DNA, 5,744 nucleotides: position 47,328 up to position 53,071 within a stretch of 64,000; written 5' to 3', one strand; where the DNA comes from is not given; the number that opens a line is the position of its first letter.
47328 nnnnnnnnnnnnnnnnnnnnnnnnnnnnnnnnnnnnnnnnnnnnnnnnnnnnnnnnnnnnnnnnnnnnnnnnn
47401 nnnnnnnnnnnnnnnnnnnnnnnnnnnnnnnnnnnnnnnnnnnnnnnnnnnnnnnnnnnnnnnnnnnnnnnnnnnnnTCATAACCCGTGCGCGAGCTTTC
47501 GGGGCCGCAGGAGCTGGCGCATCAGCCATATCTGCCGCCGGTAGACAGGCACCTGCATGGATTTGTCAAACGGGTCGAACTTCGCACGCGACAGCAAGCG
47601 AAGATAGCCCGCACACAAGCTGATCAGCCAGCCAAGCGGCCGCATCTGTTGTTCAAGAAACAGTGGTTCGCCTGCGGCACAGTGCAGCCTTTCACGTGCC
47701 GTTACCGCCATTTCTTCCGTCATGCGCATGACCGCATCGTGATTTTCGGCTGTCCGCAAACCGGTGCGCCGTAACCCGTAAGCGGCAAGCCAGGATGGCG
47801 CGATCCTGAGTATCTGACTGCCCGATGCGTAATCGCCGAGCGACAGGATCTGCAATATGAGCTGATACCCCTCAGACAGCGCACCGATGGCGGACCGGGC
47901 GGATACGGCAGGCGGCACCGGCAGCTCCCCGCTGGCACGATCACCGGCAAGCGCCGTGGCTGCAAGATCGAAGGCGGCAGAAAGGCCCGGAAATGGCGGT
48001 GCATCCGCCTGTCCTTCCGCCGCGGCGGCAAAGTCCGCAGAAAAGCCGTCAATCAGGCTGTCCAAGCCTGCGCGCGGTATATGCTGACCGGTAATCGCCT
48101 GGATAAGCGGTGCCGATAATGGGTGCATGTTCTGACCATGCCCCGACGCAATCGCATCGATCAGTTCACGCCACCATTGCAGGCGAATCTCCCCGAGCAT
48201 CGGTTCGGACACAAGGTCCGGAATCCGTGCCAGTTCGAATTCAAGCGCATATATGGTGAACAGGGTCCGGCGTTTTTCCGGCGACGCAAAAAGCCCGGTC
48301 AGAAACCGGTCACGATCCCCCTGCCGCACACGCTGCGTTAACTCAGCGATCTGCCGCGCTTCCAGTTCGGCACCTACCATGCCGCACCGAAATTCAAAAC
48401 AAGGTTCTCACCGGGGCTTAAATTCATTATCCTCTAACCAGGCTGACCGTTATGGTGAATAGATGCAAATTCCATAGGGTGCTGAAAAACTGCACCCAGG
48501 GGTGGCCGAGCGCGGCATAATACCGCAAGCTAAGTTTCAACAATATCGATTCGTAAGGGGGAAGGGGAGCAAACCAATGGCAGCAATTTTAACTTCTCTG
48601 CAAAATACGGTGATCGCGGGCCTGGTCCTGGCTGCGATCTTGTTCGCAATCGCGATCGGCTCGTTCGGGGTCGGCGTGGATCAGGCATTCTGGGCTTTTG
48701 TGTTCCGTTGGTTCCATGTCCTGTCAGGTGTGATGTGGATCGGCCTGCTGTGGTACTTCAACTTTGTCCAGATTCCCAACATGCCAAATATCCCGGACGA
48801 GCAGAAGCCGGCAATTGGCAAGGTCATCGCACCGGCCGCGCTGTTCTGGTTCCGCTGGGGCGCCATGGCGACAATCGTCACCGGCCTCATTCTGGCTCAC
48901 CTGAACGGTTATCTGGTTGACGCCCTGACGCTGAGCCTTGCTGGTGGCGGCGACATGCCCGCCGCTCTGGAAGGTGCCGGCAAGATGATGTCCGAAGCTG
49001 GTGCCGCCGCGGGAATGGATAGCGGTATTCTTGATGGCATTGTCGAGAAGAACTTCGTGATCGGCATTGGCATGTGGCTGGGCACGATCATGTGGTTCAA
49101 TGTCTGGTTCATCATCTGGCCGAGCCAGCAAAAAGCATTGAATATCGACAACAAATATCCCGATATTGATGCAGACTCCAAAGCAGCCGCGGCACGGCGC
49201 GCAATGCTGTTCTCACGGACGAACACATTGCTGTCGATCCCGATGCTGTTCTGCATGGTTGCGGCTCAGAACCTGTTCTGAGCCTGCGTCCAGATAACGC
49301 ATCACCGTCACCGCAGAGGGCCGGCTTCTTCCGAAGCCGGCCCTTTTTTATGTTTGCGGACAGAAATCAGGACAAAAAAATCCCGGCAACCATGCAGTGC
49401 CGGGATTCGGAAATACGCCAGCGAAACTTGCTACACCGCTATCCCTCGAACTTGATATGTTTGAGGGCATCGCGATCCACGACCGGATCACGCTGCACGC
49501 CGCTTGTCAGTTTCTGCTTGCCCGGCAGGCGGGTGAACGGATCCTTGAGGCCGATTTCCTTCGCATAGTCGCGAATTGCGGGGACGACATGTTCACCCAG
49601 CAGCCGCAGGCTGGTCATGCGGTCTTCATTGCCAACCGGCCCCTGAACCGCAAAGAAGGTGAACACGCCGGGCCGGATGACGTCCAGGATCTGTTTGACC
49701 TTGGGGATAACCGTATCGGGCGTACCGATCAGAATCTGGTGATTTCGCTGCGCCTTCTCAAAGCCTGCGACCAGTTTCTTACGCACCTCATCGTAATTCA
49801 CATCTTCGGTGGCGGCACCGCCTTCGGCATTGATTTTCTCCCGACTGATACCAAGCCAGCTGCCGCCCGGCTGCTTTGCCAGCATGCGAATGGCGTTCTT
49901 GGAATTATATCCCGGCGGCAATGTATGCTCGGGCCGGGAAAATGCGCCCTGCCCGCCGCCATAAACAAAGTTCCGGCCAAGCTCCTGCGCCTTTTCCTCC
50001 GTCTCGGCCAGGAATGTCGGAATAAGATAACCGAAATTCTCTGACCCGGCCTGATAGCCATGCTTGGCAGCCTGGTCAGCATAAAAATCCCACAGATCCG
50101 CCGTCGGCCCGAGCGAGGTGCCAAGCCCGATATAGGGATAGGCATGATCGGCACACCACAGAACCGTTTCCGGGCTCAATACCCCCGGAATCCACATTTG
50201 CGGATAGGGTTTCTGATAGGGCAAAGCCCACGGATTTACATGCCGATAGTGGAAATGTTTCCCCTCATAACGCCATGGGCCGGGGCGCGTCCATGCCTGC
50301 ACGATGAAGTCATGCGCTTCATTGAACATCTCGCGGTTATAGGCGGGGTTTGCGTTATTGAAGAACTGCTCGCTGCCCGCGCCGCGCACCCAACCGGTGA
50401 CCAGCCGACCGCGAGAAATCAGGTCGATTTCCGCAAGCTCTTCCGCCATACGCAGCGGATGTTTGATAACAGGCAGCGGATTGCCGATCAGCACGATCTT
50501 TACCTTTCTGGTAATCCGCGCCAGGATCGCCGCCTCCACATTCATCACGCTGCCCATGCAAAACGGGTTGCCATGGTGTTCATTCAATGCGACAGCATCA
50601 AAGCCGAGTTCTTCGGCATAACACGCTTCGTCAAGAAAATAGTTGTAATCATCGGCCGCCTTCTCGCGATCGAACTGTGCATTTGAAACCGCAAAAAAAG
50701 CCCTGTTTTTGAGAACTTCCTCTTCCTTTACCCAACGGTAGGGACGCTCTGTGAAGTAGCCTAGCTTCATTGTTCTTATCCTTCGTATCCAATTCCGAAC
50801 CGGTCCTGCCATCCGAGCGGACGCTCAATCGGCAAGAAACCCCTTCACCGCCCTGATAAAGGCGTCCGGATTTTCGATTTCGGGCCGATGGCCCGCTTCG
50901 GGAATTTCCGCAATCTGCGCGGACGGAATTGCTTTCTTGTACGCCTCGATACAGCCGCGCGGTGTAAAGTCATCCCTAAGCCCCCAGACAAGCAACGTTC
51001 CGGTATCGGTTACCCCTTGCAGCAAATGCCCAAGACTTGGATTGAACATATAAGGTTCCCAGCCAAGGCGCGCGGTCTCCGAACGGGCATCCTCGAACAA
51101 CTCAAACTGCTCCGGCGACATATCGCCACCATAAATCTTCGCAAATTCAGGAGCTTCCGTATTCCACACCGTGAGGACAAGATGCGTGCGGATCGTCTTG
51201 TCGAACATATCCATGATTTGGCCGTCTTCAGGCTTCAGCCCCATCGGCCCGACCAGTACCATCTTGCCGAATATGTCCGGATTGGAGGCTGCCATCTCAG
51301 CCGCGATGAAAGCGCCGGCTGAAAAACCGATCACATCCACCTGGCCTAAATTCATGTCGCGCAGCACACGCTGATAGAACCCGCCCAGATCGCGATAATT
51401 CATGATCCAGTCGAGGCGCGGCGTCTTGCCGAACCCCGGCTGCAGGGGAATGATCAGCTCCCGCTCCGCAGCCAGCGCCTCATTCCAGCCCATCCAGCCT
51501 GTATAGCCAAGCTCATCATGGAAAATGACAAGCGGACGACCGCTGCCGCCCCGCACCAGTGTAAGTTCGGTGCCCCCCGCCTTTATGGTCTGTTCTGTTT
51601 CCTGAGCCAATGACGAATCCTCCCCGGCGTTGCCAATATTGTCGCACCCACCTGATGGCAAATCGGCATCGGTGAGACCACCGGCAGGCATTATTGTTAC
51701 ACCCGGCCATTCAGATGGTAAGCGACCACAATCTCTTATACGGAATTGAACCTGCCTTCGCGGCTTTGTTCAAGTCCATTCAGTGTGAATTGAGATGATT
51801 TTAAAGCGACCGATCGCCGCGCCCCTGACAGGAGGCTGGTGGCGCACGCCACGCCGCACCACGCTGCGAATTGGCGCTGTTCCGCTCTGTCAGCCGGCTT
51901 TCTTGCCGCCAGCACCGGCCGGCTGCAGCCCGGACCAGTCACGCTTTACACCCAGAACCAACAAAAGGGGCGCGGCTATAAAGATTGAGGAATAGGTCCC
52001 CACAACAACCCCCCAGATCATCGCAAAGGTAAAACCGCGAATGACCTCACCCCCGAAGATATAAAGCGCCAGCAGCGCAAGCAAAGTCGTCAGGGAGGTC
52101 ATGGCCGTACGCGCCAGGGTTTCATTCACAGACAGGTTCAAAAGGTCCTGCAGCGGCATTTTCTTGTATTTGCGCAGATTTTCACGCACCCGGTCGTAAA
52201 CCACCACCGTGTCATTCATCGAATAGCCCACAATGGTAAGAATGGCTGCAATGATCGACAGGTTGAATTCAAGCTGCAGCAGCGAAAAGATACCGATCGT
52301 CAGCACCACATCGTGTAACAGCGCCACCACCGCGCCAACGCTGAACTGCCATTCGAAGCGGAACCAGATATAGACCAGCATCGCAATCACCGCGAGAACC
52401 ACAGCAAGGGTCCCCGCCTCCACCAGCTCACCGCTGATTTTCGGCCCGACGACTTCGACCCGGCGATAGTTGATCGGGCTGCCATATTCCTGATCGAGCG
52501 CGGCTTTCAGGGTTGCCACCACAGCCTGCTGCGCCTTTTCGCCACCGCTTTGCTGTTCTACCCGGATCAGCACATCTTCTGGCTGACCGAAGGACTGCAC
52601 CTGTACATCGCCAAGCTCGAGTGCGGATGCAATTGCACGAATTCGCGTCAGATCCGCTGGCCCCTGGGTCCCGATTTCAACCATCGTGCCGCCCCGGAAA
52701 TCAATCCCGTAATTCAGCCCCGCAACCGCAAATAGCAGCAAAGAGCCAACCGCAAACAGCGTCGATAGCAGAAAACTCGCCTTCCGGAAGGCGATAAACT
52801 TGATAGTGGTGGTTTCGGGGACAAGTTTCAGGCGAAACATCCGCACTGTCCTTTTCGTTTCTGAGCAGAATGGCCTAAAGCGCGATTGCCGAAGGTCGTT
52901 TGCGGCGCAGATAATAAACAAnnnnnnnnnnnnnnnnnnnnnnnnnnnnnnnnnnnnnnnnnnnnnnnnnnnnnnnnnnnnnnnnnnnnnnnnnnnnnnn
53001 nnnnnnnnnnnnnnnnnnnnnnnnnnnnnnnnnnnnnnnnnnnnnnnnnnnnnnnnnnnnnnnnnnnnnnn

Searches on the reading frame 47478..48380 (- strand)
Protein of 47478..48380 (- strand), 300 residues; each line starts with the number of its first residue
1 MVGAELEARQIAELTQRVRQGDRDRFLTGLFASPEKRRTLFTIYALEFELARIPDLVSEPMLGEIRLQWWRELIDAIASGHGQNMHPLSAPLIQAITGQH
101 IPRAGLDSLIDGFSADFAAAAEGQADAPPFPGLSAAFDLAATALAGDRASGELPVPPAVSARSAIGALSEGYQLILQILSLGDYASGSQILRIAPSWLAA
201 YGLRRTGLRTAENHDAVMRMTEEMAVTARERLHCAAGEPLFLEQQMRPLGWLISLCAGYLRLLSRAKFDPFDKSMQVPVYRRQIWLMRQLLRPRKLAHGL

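Call 58: search_protein_families(library=pfam, proteins=[window:47478-48380:-], max_evalue=0.001)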
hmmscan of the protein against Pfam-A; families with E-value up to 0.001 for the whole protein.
window:47478-48380:- (300 aa): 1 family
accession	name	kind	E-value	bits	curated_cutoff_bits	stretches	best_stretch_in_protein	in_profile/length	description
PF00494.24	SQS_PSY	-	1.6e-26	94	26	2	18-117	1-102/263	Squalene/phytoene synthase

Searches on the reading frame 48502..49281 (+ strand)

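Call 58: search_protein_families(library=pfam, proteins=[window:48502-49281:+], max_evalue=0.001)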
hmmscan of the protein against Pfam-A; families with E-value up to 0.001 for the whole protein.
window:48502-49281:+ (259 aa): 1 family
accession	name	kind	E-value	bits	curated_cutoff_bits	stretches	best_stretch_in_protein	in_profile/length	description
PF06181.16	Urate_ox_N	-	7.2e-14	52.3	26.9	1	186-254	173-237/295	Urate oxidase N-terminal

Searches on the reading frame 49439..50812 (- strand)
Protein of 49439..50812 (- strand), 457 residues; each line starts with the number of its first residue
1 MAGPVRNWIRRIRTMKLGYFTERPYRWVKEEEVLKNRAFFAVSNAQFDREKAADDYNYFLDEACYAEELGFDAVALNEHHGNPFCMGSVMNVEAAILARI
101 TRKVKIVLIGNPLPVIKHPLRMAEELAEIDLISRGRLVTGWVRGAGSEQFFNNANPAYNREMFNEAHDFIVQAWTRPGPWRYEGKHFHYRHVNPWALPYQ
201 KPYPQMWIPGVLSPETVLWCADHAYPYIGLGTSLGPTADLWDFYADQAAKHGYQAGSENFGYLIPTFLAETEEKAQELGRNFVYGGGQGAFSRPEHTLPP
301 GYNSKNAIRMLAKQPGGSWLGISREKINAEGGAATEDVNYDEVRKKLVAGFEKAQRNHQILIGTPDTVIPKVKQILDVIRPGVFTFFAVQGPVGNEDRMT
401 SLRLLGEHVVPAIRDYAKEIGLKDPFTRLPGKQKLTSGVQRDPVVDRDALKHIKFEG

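Call 58: search_protein_families(library=pfam, proteins=[window:49439-50812:-], max_evalue=0.001)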
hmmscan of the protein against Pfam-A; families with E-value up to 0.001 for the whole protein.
window:49439-50812:- (457 aa): 1 family
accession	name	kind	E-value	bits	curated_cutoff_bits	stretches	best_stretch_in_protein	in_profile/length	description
PF00296.26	Bac_luciferase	-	1.3e-35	123.7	27.9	1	47-374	13-306/314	Luciferase-like monooxygenase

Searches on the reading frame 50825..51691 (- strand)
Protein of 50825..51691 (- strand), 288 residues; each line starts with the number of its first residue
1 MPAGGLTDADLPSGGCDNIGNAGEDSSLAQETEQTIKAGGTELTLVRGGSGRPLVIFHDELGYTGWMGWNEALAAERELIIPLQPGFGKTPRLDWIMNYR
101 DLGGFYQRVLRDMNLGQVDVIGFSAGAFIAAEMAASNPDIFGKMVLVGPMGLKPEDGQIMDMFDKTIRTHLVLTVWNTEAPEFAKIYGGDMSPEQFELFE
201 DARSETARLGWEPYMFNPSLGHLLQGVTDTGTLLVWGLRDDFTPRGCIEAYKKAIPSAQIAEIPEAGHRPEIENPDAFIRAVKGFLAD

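Call 58: search_protein_families(library=pfam, proteins=[window:50825-51691:-], max_evalue=0.001)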
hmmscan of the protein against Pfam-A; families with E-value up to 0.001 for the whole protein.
window:50825-51691:- (288 aa): 3 families
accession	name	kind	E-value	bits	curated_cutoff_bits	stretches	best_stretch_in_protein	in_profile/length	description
PF12697.13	Abhydrolase_6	-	3.6e-15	57.6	26.3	1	66-281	14-217/217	Alpha/beta hydrolase family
PF00561.26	Abhydrolase_1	-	6.1e-15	56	25.8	1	53-154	2-103/245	alpha/beta hydrolase fold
PF12146.15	Hydrolase_4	-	2.3e-05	24.3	27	1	99-160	59-119/239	Serine aminopeptidase, S33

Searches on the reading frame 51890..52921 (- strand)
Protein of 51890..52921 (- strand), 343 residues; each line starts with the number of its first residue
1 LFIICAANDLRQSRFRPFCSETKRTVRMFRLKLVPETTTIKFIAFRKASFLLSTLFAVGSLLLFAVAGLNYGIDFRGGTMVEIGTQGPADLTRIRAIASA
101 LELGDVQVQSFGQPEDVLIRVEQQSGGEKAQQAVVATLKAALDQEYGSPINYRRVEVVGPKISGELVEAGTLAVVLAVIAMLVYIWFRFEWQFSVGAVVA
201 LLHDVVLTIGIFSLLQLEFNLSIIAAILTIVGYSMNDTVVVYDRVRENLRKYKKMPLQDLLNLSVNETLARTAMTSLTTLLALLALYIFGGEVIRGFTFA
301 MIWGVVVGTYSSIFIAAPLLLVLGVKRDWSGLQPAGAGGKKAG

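Call 58: search_protein_families(library=pfam, proteins=[window:51890-52921:-], max_evalue=0.001)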
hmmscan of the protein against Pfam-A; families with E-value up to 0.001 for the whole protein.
window:51890-52921:- (343 aa): 2 families
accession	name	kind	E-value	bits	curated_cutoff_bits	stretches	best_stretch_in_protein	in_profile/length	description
PF02355.23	SecD_SecF_C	-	3.5e-72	242.3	20.5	1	144-324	7-187/189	Protein export membrane protein SecD/SecF, C-terminal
PF07549.19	Sec_GG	-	7.5e-09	35.3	20.3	1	63-89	2-28/28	SecD/SecF GG Motif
